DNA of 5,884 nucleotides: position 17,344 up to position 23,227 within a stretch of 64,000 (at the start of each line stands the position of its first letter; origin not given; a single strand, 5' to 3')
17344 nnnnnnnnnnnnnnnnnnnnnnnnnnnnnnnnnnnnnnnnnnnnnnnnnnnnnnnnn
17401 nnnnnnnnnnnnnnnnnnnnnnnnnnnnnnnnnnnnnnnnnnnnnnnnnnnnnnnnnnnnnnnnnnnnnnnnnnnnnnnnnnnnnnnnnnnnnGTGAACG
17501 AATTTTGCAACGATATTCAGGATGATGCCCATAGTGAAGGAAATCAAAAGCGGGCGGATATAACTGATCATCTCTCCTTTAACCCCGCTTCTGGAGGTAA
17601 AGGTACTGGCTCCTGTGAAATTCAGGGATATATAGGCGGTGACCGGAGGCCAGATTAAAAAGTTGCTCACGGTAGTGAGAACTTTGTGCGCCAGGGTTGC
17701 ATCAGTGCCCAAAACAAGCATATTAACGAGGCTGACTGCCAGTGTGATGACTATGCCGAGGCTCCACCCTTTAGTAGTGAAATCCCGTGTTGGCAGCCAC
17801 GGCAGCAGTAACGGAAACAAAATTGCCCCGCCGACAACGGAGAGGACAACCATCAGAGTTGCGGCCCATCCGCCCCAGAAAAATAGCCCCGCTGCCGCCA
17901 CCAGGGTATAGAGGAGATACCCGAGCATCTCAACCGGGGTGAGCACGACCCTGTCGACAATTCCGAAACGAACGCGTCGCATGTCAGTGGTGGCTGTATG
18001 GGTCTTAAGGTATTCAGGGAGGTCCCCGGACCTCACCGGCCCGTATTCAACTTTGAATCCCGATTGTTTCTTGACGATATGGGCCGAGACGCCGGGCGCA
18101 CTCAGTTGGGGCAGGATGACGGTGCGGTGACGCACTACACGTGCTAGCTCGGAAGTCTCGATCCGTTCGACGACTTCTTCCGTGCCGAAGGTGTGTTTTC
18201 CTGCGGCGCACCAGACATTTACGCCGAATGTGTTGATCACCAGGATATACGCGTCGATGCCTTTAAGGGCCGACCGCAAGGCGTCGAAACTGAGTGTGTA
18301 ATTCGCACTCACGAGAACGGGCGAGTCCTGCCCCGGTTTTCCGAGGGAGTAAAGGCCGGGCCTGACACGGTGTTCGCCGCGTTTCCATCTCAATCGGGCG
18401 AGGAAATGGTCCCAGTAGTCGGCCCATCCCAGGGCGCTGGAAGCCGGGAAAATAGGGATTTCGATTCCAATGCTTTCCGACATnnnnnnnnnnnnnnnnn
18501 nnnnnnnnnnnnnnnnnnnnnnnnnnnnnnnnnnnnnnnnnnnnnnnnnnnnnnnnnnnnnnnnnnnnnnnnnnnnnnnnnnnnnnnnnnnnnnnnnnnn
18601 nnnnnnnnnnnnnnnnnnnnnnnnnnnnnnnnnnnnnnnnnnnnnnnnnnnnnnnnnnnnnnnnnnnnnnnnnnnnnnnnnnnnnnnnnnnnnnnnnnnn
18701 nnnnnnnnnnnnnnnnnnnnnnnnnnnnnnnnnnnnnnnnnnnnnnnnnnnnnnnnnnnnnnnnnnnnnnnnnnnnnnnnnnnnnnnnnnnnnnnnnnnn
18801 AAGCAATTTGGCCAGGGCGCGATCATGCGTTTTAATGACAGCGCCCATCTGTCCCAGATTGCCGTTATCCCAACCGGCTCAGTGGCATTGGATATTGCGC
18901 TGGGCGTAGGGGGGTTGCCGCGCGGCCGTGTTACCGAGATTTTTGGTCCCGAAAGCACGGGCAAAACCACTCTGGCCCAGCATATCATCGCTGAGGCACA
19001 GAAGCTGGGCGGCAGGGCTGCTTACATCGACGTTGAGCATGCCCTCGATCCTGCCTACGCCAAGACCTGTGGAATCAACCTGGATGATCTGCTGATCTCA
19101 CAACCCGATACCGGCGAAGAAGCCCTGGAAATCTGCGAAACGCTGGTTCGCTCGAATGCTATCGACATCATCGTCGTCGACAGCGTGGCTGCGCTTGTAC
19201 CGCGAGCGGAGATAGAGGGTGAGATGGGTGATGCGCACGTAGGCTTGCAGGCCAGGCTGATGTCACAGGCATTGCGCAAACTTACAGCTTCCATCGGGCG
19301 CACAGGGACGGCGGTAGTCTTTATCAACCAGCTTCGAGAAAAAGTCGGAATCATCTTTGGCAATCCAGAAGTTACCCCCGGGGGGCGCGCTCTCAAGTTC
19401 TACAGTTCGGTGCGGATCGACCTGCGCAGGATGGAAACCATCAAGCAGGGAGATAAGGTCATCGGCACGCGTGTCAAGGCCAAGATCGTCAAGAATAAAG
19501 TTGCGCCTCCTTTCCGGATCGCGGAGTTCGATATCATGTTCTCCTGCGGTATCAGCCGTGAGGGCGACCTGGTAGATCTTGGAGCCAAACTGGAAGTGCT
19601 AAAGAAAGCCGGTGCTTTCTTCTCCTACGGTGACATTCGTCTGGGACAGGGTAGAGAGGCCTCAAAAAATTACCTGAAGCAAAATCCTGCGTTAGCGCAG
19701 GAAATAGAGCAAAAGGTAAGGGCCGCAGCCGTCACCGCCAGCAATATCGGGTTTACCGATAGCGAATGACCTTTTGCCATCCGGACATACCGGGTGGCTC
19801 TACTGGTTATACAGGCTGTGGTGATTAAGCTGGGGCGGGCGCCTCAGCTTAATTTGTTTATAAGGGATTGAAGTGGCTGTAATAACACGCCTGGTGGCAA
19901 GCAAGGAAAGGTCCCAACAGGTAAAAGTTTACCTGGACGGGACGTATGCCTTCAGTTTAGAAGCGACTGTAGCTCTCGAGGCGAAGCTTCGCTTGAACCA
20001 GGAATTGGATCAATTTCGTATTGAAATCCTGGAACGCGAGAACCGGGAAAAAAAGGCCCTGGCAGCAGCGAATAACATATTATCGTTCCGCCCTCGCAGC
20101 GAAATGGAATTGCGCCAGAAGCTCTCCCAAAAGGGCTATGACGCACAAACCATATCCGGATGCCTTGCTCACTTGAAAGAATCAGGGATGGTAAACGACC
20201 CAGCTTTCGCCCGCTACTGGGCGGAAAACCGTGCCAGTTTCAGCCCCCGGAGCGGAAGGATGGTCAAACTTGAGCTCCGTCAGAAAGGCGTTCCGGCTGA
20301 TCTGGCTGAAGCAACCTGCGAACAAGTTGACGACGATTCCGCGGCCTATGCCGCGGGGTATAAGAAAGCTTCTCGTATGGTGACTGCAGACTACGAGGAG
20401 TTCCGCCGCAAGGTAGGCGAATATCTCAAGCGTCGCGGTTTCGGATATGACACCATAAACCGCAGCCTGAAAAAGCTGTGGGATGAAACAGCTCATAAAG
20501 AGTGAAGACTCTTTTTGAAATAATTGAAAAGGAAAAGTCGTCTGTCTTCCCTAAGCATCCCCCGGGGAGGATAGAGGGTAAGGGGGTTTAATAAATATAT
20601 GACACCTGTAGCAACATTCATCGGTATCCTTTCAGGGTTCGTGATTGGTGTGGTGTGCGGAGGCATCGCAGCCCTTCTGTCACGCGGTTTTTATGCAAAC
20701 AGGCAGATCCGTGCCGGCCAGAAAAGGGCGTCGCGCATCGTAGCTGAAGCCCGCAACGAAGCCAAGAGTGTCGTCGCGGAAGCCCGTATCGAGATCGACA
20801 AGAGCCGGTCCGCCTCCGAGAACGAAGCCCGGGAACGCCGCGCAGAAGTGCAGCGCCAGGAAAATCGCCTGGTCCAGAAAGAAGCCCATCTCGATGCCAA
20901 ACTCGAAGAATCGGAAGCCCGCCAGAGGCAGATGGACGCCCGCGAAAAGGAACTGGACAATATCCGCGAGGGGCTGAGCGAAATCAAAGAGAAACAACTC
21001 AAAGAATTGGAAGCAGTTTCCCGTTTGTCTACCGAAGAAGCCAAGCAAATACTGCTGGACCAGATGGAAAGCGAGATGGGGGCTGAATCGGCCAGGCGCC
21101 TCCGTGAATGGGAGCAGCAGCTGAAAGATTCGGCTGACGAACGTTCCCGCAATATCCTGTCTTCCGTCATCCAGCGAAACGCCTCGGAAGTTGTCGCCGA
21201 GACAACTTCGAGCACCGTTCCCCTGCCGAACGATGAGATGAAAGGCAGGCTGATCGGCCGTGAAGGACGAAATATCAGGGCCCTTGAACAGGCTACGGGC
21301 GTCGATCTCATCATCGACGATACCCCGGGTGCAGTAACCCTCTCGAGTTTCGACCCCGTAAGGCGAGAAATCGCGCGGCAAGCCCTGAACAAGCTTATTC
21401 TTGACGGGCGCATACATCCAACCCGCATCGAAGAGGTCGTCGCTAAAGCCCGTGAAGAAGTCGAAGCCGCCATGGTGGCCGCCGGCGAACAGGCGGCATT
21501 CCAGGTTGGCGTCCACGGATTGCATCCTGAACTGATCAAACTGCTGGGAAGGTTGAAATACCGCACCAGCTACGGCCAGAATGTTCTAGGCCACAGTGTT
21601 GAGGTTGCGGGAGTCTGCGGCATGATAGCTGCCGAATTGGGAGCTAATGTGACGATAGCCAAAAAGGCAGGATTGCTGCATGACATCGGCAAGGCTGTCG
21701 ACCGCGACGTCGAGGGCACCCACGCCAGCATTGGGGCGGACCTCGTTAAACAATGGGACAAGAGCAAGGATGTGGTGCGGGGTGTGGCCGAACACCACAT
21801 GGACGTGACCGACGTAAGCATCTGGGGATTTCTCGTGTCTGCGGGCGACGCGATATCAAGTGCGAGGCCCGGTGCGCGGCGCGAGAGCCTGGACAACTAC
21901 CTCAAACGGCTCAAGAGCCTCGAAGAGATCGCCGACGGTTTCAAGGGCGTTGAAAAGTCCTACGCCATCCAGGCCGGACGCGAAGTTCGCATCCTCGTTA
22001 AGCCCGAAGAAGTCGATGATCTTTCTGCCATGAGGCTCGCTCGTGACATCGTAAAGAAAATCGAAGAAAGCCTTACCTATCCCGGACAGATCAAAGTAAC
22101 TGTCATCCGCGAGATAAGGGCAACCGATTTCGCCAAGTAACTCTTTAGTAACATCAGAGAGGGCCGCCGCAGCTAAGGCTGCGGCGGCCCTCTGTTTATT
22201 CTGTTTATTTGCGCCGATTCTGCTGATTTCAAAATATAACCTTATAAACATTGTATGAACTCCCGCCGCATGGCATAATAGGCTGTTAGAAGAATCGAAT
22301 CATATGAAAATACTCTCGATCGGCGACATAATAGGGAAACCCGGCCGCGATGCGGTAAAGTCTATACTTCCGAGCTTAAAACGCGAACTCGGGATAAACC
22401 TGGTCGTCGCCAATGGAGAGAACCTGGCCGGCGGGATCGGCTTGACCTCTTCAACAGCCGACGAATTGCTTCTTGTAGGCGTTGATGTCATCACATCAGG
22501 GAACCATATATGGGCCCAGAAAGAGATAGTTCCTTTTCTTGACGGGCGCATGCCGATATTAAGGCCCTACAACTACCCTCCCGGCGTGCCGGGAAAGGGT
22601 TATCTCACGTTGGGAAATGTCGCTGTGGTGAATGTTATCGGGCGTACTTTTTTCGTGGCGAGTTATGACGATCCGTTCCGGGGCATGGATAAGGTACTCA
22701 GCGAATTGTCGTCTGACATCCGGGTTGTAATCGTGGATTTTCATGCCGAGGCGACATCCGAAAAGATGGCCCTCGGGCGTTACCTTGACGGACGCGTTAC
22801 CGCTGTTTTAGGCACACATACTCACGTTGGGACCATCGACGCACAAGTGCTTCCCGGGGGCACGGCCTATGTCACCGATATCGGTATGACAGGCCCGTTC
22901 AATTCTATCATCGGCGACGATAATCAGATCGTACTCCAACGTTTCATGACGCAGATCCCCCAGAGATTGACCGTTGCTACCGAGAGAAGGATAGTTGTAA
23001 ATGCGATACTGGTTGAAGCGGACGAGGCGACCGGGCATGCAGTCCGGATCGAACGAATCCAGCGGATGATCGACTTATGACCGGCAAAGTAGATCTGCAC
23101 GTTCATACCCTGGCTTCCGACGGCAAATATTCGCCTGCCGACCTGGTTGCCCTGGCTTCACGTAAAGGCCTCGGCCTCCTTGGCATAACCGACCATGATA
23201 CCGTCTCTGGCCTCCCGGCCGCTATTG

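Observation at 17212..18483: hgcA-hgcB mercury-methylation gene pair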

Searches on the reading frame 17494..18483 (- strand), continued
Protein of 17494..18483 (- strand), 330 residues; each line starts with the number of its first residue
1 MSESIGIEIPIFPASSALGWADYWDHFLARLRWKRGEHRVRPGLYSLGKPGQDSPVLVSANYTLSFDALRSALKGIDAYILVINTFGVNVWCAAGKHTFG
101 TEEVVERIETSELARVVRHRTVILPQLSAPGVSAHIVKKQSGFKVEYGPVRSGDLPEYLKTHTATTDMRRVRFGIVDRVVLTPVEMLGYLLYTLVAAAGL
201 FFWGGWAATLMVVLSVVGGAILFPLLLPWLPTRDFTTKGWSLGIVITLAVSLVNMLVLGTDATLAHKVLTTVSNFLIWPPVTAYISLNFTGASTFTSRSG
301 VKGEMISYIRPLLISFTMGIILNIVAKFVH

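Call 40: fold_search(model_id=the predicted structure, library=pdb)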
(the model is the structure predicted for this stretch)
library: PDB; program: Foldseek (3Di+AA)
matches with E <= 10: 143; with E <= 0.001: 6
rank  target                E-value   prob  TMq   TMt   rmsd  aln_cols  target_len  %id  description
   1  9a0b_A                9.7e-17  1.00  0.54  0.54   7.4       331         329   35  Structure determination of the HgcAB complex using metagenome sequence data, coevolution analysis, and ab initio struc (released 2020-06-12)
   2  4c1n_G                5.2e-09  1.00  0.35  0.27   7.5       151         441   28  Corrinoid protein reactivation complex with activator (released 2014-08-13)
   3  2ycl_A                6.1e-08  1.00  0.35  0.26   2.3       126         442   29  complete structure of the corrinoid,iron-sulfur protein including the N-terminal domain with a 4Fe-4S cluster (released 2011-06-08)
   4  2h9a_A                1.5e-07  1.00  0.34  0.29   2.3       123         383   30  Corrinoid Iron-Sulfur Protein (released 2006-09-26)
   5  4djd_C                1.1e-06  1.00  0.35  0.26   4.4       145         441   22  Crystal structure of folate-free corrinoid iron-sulfur protein (CFeSP) in complex with its methyltransferase (MeTr) (released 2012-03-14)
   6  9fzy_F                2.6e-05  1.00  0.33  0.25   2.6       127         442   17  Structure of carbon monoxide dehydrogenase/acetyl-CoA synthase (CODH/ACS) in complex with corrinoid iron-sulfur protei (released 2025-02-05)
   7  7d18                  1.8e-01  0.25  0.18  0.20  11.9       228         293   12  Crystal structure of Acidobacteriales bacterium glutaminyl cyclase (released 2021-04-14)
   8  5fsh_B                3.1e-01  0.08  0.15  0.12  22.8       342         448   13  Crystal structure of Thermus thermophilus Csm6 (released 2016-01-27)
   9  8fm1_J                9.1e-01  0.20  0.19  0.19   7.8       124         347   14  Structure of CBASS Cap5 from Pseudomonas syringae in the absence of a ligand (apo form dimer) (released 2024-02-07)
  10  9nxx_C                9.6e-01  0.03  0.11  0.11  23.1       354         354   14  LmuA_conformation 1 (released 2025-12-17)
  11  4i4c_A                1.1e+00  0.20  0.20  0.17   6.3       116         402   15  Crystal structure of the protein frsA complexed with unknown ligand (released 2013-10-09)
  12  6g4q_B                1.1e+00  0.15  0.19  0.16  17.2       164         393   13  Structure of human ADP-forming succinyl-CoA ligase complex SUCLG1-SUCLA2 (released 2018-04-11)
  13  8jbb_A                1.2e+00  0.05  0.16  0.13  20.4       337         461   13  Crystal Structure of the Csm6 from Thermus thermophilus HB8 in complex with A2>p (released 2023-12-13)
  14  4wdr_A                1.3e+00  0.18  0.18  0.20   7.4       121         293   12  Crystal structure of haloalkane dehalogenase LinB 140A+143L+177W+211L mutant (LinB86) from Sphingobium japonicum UT26 (released 2015-12-23)
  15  7r88_A                1.5e+00  0.04  0.19  0.12  21.2       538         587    9  The structure of human ABCG5-I529W/ABCG8-WT (released 2021-09-08)
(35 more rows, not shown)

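Call 47: search_protein_families(library=pfam, proteins=[L001:7290-7961:+, L001:8001-8693:+, L001:8724-10151:+, L001:10280-10642:+, L001:10790-11671:+, L003:7660-8376:+, L003:8372-9883:+, L003:9879-11186:+, L003:11204-12220:+, L029:6649-6933:+], max_evalue=0.001)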
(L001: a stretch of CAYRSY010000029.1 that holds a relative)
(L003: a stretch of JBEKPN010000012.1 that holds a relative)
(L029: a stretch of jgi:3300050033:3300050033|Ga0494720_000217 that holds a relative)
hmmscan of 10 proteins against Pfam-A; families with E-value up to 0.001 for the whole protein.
L001:7290-7961:+ (224 aa): 1 family
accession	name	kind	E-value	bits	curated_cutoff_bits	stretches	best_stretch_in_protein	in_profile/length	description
PF01597.25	GCV_H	-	1.4e-24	86.7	22.2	1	95-209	2-116/122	Glycine cleavage H-protein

L001:8001-8693:+ (231 aa): 1 family
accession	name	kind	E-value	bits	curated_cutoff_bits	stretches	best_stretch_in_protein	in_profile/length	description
PF01597.25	GCV_H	-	2.4e-23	82.8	22.2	1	102-216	2-116/122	Glycine cleavage H-protein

L001:8724-10151:+ (476 aa): 2 families
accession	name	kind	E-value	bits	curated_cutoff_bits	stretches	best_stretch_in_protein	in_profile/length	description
PF21948.1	LplA-B_cat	-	8e-31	108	27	1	26-163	1-135/200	Lipoyl protein ligase A/B catalytic domain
PF04055.27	Radical_SAM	-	6.3e-18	65.9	29.5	1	239-402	1-166/166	Radical SAM superfamily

L001:10280-10642:+ (121 aa): 3 families
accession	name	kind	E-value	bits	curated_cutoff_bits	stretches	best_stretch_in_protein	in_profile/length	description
PF01022.26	HTH_5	-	2.7e-12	46.8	22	1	15-58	3-46/47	Bacterial regulatory protein, arsR family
PF12840.13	HTH_20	-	2.8e-06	27.6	27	1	11-60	1-51/51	Helix-turn-helix domain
PF25213.1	HVO_A0261_N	-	0.0005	20.3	35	0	15-67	12-63/86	HVO_A0261 N-terminal domain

L001:10790-11671:+ (294 aa): 1 family
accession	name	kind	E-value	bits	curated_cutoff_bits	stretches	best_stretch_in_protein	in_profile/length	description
PF00809.28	Pterin_bind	-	9.3e-73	245.3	25.5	1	40-273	1-244/244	Pterin binding enzyme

L003:7660-8376:+ (239 aa): 3 families
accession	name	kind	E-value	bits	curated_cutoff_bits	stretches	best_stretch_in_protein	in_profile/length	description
PF01799.25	Fer2_2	-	7.8e-20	71.2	30.3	1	163-233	1-72/75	[2Fe-2S] binding domain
PF00111.32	Fer2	-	7.1e-07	29.5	21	1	95-155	1-58/77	2Fe-2S iron-sulfur cluster binding domain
PF13085.11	Fer2_3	-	1.9e-06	28.3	27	1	125-172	48-94/107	2Fe-2S iron-sulfur cluster binding domain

L003:8372-9883:+ (504 aa): 2 families
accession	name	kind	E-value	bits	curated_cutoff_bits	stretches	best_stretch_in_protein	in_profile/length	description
PF02738.23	MoCoBD_1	-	1.7e-17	63.8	27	1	286-460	37-222/244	Molybdopterin cofactor-binding domain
PF01315.27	Ald_Xan_dh_C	-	2.2e-07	31.6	31.3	0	179-208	79-108/110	Aldehyde oxidase and xanthine dehydrogenase, a/b hammerhead domain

L003:9879-11186:+ (436 aa): 1 family
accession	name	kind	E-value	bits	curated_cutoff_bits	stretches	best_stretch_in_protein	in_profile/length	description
PF20256.3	MoCoBD_2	-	4.5e-10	39.9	27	1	37-119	56-137/283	Molybdopterin cofactor-binding domain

L003:11204-12220:+ (339 aa): 2 families
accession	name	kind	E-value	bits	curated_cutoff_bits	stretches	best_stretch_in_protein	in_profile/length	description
PF00941.27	FAD_binding_5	-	7.9e-25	88.1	27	1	5-226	4-169/170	FAD binding domain in molybdopterin dehydrogenase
PF03450.22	CO_deh_flav_C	-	2.7e-07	31.1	25.5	1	236-337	3-101/102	CO dehydrogenase flavoprotein C-terminal domain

L029:6649-6933:+ (95 aa): 0 families

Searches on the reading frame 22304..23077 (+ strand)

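Call 54: search_protein_families(library=ncbifam, proteins=[window:22304-23077:+], max_evalue=0.00001)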
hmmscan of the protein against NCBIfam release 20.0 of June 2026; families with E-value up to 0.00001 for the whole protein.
window:22304-23077:+ (258 aa): 1 family
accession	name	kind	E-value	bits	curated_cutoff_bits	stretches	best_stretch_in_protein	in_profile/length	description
TIGR00282.1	TIGR00282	hypoth_equivalog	2.5e-83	279.5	254.15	1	1-255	1-259/266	TIGR00282 family metallophosphoesterase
